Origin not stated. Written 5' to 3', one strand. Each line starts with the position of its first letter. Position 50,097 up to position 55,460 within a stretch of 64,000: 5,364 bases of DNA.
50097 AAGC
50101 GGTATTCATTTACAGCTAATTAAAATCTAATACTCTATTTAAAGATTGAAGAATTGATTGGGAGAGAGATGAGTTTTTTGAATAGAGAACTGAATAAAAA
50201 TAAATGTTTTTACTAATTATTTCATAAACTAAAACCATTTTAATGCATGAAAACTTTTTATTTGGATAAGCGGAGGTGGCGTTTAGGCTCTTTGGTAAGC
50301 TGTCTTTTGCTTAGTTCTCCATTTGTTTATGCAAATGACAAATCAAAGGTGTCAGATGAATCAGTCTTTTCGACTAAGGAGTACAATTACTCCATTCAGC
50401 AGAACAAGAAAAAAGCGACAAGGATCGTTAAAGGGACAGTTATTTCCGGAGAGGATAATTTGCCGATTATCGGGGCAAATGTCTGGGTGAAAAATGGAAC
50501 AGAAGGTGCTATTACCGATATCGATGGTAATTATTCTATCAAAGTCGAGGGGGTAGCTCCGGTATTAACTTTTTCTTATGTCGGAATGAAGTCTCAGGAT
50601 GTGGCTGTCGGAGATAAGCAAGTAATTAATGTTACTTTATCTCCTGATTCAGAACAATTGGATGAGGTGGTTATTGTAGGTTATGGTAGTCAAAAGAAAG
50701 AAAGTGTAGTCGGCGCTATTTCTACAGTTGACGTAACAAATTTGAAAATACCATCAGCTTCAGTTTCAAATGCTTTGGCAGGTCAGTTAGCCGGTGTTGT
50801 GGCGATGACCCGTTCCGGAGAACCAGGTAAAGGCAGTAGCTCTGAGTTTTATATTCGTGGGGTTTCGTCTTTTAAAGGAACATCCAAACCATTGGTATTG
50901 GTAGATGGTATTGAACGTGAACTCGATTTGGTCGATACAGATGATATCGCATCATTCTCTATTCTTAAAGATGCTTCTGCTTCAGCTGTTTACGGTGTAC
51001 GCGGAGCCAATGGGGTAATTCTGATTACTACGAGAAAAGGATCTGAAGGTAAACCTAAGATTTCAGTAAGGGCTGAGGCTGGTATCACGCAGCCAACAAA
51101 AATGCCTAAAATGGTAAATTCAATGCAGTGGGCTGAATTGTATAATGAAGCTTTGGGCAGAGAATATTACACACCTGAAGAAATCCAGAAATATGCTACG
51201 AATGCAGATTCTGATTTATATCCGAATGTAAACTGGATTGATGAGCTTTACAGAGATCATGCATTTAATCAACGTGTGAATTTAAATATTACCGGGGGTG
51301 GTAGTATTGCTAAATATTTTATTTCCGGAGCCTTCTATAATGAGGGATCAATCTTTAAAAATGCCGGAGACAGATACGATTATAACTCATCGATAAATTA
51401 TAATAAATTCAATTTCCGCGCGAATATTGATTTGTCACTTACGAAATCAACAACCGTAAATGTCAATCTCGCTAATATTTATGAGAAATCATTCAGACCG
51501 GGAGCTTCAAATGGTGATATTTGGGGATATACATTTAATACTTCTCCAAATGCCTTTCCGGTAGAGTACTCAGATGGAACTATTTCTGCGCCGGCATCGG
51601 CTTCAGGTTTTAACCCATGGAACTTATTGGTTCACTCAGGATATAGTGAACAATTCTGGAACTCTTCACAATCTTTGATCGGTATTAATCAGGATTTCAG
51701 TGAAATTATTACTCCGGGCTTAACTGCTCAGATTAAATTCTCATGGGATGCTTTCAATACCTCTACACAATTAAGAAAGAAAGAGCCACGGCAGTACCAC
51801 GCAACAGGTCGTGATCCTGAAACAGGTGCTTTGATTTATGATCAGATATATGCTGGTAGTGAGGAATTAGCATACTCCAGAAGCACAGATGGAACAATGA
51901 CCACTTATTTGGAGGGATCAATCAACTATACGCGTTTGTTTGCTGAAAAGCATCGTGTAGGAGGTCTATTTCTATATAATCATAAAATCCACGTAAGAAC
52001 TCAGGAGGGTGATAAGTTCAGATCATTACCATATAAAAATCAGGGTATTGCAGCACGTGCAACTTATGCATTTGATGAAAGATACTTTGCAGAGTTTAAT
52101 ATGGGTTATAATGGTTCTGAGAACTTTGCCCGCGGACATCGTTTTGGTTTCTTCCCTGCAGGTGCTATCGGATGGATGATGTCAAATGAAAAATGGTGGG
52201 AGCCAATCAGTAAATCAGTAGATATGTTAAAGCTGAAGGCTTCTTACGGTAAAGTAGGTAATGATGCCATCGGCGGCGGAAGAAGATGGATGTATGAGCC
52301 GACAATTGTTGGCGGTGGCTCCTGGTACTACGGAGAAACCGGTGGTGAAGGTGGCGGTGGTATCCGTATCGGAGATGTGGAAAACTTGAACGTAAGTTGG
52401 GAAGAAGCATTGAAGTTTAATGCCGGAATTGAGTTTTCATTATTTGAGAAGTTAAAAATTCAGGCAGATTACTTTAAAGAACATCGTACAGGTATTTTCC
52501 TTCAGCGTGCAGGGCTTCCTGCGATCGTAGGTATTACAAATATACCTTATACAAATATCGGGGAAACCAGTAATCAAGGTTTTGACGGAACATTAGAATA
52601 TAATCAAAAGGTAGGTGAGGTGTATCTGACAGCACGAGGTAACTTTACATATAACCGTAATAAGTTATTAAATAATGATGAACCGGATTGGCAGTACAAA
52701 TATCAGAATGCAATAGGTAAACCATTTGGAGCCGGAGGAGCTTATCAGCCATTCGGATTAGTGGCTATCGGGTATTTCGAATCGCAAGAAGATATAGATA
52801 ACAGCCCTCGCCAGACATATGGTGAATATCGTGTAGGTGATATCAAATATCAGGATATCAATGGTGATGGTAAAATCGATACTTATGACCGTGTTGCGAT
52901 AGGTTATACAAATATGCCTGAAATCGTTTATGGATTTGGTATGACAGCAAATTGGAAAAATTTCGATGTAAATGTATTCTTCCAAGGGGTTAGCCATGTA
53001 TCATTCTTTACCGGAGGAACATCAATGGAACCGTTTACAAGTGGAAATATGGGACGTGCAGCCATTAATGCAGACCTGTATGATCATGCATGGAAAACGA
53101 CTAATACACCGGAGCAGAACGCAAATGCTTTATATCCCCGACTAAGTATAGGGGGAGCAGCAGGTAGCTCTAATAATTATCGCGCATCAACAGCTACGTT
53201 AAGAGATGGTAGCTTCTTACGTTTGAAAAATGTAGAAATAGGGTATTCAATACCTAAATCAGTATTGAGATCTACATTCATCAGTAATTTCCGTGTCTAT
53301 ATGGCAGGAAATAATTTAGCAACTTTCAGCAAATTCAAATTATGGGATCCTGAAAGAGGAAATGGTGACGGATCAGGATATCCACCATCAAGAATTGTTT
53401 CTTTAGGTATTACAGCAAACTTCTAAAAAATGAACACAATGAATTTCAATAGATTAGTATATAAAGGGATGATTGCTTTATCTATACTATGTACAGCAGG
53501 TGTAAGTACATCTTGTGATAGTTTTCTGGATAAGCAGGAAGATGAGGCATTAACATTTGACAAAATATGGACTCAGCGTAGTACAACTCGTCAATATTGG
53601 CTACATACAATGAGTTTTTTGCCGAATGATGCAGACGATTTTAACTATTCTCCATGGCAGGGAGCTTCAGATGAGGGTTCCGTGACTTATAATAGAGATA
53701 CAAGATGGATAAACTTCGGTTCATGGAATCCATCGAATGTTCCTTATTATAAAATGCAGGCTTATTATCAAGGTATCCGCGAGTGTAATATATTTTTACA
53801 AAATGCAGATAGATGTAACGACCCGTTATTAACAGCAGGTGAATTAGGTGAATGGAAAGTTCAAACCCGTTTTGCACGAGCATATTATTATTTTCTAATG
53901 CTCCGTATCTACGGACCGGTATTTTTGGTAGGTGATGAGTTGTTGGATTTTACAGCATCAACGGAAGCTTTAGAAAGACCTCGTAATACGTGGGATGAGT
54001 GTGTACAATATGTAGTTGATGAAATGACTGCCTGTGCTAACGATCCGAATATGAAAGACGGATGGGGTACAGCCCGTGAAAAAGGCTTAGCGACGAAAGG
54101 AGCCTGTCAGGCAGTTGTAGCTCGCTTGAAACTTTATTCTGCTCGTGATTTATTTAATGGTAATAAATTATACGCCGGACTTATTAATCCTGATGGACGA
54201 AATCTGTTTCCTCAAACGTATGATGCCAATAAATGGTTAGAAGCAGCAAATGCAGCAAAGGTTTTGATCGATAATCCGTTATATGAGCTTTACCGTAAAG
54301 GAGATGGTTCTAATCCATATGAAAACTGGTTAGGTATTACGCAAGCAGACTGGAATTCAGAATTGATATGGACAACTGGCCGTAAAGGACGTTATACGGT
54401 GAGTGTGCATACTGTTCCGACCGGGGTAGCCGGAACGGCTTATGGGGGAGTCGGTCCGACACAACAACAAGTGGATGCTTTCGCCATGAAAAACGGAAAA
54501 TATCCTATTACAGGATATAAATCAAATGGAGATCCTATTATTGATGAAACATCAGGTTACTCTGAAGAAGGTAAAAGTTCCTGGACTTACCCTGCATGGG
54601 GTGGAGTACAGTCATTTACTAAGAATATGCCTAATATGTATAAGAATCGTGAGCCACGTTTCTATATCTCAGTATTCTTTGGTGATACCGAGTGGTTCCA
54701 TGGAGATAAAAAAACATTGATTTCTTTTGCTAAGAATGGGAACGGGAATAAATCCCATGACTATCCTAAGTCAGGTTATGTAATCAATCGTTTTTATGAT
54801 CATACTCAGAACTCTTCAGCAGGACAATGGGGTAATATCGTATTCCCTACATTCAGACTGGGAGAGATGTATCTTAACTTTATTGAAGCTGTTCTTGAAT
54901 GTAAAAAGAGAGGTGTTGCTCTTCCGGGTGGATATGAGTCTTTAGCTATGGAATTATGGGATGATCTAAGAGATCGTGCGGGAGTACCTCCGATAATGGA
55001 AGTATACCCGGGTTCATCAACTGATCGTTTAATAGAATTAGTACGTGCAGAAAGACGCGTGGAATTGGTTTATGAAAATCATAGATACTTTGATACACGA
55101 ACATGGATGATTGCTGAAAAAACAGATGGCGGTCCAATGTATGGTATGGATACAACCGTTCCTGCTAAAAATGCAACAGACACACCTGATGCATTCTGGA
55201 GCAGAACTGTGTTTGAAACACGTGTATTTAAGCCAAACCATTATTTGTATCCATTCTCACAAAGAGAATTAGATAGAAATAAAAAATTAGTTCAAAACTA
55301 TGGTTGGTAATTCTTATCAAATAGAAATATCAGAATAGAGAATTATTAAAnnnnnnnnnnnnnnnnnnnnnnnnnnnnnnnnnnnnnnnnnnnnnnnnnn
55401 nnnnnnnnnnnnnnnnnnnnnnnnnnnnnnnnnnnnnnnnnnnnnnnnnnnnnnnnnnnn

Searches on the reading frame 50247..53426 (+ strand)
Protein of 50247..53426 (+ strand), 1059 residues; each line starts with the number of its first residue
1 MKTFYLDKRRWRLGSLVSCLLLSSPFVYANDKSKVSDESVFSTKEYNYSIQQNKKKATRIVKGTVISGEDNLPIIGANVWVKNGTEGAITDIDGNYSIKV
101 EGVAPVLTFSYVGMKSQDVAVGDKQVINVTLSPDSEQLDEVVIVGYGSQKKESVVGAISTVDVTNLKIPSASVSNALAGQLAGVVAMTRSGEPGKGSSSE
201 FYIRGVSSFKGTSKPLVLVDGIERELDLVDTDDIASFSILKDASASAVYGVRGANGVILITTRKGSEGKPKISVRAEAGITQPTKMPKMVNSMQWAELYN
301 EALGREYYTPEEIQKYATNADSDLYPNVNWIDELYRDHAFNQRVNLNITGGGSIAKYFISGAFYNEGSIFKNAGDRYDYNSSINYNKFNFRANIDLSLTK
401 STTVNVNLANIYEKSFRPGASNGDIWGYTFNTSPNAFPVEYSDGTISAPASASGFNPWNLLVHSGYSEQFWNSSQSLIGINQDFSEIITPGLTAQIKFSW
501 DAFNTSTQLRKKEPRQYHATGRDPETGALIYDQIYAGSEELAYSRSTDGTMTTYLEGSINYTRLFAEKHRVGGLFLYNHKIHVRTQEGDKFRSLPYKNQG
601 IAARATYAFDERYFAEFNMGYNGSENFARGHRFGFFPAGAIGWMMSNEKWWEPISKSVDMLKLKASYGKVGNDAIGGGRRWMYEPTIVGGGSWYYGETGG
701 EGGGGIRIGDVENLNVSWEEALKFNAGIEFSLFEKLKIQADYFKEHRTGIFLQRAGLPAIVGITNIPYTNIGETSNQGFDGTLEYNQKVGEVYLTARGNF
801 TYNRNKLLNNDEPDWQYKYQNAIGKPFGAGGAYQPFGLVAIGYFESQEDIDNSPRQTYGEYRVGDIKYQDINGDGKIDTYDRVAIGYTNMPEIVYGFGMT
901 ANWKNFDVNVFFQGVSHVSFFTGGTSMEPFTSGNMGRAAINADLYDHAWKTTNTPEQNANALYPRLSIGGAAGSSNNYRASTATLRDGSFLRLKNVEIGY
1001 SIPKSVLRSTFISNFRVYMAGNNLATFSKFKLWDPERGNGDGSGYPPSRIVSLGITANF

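Call 12: search_protein_families(library=pfam, proteins=[window:50247-53426:+])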
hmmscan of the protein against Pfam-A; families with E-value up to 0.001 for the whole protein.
window:50247-53426:+ (1059 aa): 3 families
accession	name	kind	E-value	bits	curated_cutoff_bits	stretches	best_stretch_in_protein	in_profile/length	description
PF13715.12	CarbopepD_reg_2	-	3.4e-17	62.7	32.2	1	61-143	1-88/88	CarboxypepD_reg-like domain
PF07715.20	Plug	-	1.5e-13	51.6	23.9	1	151-257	2-107/107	TonB-dependent Receptor Plug Domain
PF13620.12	CarboxypepD_reg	-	9.6e-09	35.9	32.3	1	61-131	2-81/82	Carboxypeptidase regulatory-like domain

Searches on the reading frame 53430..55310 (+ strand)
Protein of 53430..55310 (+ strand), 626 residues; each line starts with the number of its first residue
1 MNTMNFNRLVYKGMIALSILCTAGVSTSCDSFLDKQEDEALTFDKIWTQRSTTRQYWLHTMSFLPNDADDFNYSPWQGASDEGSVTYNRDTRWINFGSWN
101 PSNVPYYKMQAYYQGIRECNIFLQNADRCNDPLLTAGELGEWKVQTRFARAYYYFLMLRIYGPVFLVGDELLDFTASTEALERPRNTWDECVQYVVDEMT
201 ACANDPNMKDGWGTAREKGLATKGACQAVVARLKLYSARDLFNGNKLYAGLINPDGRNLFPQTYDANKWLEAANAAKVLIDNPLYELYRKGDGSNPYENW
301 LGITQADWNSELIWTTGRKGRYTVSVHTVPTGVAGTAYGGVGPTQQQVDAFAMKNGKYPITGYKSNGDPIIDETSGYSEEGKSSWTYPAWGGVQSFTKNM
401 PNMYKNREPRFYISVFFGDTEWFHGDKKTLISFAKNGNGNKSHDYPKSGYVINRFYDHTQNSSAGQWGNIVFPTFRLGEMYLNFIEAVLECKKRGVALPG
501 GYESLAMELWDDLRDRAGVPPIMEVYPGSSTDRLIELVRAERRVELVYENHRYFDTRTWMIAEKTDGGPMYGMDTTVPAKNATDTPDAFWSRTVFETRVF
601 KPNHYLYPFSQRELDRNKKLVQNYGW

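Call 12: search_protein_families(library=pfam, proteins=[window:53430-55310:+])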
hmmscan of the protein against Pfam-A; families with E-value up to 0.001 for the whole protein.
window:53430-55310:+ (626 aa): 2 families
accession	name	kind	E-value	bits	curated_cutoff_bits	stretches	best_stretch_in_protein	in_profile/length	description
PF07980.17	SusD_RagB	-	2.1e-61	208.6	23.1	1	311-626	2-297/297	SusD family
PF14322.12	SusD-like_3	-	2.6e-12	47.8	27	1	32-235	2-191/191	Starch-binding associating with outer membrane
